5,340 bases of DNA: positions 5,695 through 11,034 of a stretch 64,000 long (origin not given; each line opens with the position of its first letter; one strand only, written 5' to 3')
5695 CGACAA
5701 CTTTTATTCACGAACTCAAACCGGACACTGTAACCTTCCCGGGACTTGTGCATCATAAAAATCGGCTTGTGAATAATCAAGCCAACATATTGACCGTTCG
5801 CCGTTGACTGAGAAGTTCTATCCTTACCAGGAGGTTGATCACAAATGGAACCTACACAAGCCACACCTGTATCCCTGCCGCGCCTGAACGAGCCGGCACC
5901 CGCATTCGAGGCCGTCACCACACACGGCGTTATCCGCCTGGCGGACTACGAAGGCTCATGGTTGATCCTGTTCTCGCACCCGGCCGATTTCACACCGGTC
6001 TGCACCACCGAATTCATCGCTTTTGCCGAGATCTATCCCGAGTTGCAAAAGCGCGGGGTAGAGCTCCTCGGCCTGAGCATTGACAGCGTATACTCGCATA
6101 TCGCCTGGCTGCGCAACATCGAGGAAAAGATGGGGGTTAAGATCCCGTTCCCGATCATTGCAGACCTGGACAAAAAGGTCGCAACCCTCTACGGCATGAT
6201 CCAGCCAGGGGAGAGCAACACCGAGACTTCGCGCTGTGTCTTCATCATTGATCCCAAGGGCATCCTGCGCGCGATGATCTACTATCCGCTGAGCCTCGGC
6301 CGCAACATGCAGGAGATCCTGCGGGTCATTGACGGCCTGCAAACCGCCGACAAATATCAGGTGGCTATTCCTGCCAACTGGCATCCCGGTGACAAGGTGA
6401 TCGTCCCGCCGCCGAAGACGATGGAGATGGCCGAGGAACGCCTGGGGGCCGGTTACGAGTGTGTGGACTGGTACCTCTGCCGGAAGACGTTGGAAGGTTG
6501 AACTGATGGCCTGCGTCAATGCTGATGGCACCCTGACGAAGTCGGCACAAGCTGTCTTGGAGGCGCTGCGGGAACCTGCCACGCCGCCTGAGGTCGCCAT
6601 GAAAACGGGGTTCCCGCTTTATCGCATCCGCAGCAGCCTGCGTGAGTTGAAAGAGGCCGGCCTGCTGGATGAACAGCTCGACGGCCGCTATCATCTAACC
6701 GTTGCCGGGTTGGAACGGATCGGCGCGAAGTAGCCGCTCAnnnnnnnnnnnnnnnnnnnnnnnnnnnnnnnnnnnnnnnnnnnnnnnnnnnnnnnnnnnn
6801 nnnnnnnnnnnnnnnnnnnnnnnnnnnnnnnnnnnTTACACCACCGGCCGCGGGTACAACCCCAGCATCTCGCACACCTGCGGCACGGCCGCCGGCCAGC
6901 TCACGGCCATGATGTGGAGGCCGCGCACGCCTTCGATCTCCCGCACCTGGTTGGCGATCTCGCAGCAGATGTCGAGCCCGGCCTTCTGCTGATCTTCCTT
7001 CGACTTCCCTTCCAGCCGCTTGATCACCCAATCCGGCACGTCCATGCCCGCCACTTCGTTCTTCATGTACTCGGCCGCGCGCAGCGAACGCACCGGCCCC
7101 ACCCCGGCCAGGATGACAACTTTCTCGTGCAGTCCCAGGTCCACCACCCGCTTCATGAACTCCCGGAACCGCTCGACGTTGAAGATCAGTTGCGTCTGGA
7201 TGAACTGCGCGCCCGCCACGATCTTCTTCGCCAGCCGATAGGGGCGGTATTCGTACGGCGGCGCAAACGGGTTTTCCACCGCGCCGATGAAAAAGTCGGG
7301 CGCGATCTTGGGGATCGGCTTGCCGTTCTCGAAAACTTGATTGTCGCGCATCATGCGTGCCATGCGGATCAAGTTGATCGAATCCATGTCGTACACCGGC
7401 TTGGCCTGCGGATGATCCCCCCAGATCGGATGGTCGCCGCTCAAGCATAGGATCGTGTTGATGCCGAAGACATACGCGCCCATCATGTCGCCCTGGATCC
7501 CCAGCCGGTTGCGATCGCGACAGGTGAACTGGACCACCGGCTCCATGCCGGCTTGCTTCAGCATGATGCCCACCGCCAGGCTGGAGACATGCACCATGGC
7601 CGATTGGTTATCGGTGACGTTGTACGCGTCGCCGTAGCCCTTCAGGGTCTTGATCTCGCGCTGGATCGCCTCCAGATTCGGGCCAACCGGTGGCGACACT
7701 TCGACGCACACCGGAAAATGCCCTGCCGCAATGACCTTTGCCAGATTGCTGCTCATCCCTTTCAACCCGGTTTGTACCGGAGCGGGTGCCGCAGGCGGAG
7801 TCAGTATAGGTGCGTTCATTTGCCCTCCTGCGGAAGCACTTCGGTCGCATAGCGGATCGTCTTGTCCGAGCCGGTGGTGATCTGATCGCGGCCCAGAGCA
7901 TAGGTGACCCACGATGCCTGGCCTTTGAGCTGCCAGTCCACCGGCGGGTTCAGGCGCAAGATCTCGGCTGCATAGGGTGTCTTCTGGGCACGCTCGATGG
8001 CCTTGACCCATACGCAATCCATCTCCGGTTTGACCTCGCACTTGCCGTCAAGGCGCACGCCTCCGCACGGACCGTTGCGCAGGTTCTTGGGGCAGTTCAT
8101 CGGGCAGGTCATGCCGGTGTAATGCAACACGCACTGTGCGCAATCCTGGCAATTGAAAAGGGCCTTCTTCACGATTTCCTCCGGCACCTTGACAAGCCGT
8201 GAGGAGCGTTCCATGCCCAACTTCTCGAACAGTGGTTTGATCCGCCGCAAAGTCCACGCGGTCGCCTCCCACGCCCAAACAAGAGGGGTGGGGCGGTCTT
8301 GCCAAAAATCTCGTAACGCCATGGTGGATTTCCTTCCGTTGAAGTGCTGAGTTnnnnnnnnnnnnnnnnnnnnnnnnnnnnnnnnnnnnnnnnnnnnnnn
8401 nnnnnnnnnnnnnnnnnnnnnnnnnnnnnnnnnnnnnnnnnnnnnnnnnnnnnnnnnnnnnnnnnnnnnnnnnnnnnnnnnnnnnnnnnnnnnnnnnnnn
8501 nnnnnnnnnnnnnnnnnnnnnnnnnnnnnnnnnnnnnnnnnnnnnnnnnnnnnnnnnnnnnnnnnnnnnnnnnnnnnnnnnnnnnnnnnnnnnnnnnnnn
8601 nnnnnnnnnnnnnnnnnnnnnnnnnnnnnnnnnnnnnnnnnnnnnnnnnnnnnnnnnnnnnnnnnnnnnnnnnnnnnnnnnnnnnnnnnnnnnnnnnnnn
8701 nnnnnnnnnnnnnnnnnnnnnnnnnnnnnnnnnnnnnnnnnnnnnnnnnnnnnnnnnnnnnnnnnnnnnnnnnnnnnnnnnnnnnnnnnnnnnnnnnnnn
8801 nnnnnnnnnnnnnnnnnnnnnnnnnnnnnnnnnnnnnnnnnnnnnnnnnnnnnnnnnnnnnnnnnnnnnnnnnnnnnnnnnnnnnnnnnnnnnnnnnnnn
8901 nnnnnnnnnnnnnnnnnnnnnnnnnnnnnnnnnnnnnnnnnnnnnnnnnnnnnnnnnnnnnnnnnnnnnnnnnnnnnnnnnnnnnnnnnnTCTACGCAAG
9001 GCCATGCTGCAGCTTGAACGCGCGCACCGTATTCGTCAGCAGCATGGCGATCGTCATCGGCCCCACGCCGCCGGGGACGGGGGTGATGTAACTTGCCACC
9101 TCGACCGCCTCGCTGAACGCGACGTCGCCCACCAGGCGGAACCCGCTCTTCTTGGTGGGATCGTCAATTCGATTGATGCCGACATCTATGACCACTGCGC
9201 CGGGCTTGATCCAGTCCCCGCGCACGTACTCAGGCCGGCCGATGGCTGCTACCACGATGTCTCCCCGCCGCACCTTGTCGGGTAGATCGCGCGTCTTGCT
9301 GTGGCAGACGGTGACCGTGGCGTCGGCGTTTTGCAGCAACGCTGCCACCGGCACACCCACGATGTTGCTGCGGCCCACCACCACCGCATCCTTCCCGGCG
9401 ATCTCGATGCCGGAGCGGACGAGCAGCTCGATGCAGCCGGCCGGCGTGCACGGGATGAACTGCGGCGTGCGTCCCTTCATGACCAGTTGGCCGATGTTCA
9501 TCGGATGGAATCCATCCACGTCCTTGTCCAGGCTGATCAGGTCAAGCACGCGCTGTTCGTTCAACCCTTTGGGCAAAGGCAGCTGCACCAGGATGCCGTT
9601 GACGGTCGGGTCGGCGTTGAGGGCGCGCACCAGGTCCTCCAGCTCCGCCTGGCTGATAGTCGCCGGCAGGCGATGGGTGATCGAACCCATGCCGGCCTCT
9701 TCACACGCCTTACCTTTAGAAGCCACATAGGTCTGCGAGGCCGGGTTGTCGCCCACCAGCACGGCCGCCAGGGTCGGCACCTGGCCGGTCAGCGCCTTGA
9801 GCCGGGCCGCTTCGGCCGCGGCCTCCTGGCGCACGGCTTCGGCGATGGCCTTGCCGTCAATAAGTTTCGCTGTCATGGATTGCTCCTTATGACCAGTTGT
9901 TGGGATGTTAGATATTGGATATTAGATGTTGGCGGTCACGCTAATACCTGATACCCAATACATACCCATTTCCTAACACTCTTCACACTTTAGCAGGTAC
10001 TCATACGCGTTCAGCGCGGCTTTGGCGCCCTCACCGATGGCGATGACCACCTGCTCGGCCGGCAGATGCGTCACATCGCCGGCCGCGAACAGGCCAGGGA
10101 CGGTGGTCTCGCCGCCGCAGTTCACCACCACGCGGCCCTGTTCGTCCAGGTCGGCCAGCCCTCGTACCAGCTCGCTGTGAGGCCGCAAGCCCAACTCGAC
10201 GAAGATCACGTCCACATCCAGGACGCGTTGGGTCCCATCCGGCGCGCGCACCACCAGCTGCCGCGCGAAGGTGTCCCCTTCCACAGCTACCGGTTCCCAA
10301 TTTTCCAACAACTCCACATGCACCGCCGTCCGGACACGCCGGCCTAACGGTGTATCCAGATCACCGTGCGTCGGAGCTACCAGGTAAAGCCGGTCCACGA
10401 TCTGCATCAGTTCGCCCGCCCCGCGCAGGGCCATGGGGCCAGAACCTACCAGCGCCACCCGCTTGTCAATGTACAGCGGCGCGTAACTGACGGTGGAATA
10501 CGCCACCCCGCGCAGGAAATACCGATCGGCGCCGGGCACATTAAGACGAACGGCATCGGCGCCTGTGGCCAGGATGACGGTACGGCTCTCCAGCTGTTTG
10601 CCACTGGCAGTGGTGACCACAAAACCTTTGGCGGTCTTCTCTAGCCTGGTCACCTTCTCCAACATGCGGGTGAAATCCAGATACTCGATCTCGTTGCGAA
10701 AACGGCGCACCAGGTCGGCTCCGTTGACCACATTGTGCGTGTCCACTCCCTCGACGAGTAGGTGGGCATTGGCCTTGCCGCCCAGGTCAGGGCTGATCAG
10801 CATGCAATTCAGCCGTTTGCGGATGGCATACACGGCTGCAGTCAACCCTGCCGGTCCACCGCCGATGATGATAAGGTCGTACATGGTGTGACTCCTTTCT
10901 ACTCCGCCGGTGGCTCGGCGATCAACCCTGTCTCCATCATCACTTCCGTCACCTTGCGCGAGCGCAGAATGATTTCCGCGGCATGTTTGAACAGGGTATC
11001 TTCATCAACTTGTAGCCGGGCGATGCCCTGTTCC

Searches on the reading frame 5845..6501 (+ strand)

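Call 56: search_protein_families(library=pfam, proteins=[window:5845-6501:+])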
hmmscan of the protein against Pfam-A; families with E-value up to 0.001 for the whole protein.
window:5845-6501:+ (218 aa): 3 families
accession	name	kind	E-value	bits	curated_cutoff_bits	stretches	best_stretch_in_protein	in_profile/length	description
PF00578.27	AhpC-TSA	-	1.7e-35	122.1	26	1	15-143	2-123/124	AhpC/TSA family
PF10417.14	1-cysPrx_C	-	9.4e-15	54.8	21.1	1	164-200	1-38/41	C-terminal domain of 1-Cys peroxiredoxin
PF08534.16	Redoxin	-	8.6e-14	52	26.6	1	15-146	3-133/148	Redoxin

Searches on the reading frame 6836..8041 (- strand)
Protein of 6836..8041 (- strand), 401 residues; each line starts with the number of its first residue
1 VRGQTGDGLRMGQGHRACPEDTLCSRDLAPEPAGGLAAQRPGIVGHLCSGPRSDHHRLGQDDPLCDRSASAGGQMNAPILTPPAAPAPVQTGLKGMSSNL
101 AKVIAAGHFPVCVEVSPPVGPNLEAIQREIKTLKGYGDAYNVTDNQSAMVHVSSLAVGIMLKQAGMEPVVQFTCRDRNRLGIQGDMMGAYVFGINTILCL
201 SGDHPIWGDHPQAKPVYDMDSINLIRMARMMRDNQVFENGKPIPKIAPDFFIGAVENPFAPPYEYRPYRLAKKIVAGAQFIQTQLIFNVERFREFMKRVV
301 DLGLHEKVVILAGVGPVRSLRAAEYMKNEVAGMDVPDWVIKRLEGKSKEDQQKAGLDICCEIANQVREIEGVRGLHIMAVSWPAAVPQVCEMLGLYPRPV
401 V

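Call 56: search_protein_families(library=pfam, proteins=[window:6836-8041:-])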
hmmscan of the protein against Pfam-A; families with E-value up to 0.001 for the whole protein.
window:6836-8041:- (401 aa): 1 family
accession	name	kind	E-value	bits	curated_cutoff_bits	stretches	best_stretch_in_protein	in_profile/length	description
PF02219.23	MTHFR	-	2e-37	129.5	24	1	101-394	3-287/287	Methylenetetrahydrofolate reductase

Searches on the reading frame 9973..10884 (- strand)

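Call 56: search_protein_families(library=pfam, proteins=[window:9973-10884:-])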
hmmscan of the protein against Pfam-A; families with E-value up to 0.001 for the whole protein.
window:9973-10884:- (303 aa): 11 families
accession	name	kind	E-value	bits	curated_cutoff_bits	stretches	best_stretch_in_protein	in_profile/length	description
PF07992.20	Pyr_redox_2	-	1.6e-33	116.8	26.1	1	2-286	1-291/291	Pyridine nucleotide-disulphide oxidoreductase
PF13738.12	Pyr_redox_3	-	6.1e-18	65.5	30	1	75-269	101-305/305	Pyridine nucleotide-disulphide oxidoreductase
PF01266.30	DAO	-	8.2e-08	32.6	27.9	0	3-46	1-49/353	FAD dependent oxidoreductase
PF03486.20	HI0933_like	-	9.1e-08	32.3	50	1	3-58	2-55/244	HI0933-like protein Rossmann domain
PF00890.30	FAD_binding_2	-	2.7e-07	30.6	20.4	1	3-31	1-29/414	FAD binding domain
PF12831.13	FAD_oxidored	-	5.4e-06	26.4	27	1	3-70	1-72/416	FAD dependent oxidoreductase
PF01134.28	GIDA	-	1.3e-05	24.9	22.1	0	3-34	1-32/391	Glucose inhibited division protein A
PF13241.12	NAD_binding_7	-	6.5e-05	23.9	22.1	0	140-216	7-70/104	Putative NAD(P)-binding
PF13454.12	NAD_binding_9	-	9.6e-05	22.8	21.8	1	69-108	114-153/155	FAD-NAD(P)-binding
PF13450.12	NAD_binding_8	-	0.00022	21.9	21.9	1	6-56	1-49/68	NAD(P)-binding Rossmann-like domain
PF05834.18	Lycopene_cycl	-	0.0005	19.7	23.4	0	3-34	1-36/380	Lycopene cyclase protein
